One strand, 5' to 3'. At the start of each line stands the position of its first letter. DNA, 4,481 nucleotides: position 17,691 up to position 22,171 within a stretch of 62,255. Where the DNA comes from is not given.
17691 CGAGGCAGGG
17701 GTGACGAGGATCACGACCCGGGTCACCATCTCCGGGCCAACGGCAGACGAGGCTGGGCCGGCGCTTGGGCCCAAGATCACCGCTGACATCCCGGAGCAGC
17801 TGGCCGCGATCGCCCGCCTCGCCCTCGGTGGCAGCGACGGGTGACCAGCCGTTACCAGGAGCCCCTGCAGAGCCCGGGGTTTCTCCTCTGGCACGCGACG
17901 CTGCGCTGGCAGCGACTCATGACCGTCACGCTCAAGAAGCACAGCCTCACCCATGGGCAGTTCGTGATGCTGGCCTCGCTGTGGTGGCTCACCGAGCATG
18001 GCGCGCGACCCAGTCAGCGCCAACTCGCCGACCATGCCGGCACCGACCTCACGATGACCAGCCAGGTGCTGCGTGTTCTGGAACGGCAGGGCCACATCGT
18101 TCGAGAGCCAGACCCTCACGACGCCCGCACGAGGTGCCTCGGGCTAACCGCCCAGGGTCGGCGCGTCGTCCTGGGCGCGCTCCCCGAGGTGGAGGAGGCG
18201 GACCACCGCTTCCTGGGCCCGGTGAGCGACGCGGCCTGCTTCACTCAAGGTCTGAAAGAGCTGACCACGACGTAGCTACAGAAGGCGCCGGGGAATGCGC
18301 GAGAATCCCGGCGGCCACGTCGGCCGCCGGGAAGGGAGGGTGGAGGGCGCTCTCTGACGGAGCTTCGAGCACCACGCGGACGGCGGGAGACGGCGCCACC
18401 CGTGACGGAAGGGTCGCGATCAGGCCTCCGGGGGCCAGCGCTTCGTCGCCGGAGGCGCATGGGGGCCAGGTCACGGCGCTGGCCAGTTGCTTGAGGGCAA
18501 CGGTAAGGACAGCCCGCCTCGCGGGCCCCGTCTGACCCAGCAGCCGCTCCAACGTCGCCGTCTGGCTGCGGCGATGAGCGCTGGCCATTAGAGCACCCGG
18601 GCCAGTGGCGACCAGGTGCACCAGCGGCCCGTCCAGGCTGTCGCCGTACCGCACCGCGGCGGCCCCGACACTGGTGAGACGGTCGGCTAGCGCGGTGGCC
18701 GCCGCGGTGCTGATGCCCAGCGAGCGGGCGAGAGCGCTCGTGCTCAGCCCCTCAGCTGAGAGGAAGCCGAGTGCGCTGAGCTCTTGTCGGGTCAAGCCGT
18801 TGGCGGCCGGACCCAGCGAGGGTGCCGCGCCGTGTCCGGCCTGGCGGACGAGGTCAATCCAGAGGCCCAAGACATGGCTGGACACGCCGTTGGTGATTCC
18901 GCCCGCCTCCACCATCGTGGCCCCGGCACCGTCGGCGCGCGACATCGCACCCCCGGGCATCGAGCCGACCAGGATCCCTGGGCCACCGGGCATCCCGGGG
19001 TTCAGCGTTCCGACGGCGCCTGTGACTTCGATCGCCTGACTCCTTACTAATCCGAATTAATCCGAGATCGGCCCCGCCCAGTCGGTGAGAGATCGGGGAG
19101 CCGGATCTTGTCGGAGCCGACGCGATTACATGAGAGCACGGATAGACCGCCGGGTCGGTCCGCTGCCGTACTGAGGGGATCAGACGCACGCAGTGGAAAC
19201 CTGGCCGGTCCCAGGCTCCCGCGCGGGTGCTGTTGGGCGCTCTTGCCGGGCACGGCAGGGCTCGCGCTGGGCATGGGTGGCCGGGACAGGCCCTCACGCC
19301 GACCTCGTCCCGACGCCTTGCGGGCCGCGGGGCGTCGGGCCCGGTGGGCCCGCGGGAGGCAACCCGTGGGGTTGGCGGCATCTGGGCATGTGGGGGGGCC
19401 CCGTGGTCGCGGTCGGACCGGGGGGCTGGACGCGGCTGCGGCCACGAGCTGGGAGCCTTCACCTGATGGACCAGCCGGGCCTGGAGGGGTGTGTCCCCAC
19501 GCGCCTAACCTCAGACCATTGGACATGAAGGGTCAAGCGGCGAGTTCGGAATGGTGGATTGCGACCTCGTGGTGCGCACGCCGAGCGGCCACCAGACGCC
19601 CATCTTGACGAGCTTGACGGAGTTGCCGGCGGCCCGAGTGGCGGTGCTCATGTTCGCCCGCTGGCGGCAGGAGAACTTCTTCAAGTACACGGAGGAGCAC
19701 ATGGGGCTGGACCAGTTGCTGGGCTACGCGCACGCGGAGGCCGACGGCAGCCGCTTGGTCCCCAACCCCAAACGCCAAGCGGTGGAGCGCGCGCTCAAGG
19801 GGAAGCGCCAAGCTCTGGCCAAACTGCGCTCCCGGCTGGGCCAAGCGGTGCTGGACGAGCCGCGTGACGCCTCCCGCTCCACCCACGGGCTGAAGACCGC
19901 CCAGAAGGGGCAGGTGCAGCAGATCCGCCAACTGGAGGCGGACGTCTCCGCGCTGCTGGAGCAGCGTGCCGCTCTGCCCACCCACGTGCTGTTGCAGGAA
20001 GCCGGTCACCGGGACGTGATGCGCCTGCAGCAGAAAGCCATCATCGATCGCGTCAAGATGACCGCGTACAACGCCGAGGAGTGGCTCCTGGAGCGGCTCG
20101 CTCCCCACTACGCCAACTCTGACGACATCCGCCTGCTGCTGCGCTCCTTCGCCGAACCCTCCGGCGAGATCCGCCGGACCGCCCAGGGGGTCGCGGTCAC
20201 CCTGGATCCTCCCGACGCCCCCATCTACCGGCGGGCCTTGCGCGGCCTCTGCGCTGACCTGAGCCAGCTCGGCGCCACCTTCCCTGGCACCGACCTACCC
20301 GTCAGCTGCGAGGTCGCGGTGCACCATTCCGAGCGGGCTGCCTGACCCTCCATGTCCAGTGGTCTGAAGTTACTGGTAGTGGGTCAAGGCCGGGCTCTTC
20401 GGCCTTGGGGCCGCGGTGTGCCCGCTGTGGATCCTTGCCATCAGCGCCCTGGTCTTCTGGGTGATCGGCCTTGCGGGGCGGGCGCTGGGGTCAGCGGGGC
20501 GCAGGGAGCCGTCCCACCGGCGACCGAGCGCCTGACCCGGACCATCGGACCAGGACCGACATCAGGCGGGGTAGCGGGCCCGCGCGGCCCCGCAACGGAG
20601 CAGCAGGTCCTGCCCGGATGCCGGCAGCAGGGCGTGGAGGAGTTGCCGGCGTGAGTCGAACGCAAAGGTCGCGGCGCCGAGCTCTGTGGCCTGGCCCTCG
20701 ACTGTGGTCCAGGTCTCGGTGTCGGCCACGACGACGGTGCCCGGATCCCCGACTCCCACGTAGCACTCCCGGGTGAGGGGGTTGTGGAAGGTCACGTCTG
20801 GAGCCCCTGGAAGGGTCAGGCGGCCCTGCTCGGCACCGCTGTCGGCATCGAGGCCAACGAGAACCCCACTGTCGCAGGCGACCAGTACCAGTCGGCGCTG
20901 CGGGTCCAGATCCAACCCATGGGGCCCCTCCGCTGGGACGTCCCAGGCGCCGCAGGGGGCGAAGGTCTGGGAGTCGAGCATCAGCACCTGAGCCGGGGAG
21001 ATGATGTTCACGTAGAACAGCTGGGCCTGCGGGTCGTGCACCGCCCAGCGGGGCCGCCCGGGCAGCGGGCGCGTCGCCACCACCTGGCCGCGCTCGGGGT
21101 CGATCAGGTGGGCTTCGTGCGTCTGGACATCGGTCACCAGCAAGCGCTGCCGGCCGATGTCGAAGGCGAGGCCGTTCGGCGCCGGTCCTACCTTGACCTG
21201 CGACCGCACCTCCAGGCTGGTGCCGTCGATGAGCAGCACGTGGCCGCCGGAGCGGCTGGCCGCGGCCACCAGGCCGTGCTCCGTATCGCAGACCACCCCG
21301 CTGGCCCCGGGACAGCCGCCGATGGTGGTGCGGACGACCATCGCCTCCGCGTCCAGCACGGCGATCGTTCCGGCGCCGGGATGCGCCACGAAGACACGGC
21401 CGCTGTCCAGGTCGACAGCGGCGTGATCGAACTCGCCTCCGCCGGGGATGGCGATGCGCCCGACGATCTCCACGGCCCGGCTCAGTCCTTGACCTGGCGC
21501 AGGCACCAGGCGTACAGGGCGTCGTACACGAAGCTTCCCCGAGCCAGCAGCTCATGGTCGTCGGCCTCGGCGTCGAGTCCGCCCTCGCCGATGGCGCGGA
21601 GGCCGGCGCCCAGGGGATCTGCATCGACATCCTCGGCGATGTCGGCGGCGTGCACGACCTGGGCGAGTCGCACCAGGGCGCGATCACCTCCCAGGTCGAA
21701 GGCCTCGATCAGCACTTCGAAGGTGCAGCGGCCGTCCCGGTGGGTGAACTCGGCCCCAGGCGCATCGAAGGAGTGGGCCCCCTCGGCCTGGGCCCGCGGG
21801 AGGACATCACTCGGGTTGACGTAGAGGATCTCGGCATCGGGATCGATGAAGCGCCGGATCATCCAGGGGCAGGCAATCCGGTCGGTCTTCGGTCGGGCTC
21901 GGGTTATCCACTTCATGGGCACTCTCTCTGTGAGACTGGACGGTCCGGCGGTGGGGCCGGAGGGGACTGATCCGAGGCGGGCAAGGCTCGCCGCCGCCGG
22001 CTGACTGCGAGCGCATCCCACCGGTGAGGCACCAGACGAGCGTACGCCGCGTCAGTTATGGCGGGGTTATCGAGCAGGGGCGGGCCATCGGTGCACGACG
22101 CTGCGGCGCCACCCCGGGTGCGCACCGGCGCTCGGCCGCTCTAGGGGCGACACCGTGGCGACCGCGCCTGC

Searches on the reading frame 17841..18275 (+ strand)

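Call 69: search_protein_families(library=pfam, proteins=[window:17841-18275:+])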
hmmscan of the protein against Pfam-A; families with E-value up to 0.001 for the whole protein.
window:17841-18275:+ (144 aa): 4 families
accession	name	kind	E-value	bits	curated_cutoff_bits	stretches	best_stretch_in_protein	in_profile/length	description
PF01047.28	MarR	-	1.1e-08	35.2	24.6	1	36-96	1-57/59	MarR family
PF12802.13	MarR_2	-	2.6e-08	34.3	27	1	47-96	11-60/61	MarR family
PF13463.12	HTH_27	-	5.8e-05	23.7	22.2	1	57-106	19-68/68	Winged helix DNA-binding domain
PF22381.2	Staph_reg_Sar_Rot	-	0.00087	19.8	27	0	26-108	2-80/85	Transcriptional regulator SarA/Rot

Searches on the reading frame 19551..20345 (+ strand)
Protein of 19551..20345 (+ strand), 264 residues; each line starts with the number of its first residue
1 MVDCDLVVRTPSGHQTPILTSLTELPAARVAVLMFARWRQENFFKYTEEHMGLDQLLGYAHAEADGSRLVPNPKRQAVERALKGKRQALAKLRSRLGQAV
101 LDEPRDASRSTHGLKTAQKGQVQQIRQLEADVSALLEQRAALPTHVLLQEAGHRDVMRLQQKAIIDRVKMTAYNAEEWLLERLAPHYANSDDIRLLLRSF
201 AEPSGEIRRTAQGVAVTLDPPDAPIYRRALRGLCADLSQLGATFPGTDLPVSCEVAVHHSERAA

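Call 34: search_protein_families(library=pfam, proteins=[window:19551-20345:+])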
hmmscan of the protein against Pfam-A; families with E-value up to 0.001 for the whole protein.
window:19551-20345:+ (264 aa): 1 family
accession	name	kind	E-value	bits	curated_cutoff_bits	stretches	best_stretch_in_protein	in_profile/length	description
PF21804.3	Transposase_29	-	1.7e-20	73.2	27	1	10-251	311-556/562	Transposase protein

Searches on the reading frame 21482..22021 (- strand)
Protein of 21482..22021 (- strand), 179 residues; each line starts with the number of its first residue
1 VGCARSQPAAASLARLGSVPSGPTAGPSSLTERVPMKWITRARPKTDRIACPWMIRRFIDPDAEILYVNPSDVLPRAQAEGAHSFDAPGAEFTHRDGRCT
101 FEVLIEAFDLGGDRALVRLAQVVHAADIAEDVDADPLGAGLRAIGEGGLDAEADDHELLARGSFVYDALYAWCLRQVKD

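Call 34: search_protein_families(library=pfam, proteins=[window:21482-22021:-])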
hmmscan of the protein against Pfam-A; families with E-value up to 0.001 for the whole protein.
window:21482-22021:- (179 aa): 1 family
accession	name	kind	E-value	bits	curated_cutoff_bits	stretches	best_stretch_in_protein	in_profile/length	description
PF09828.14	ChrB_C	-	2.5e-44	151.3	25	1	38-173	1-132/132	ChrB, C-terminal domain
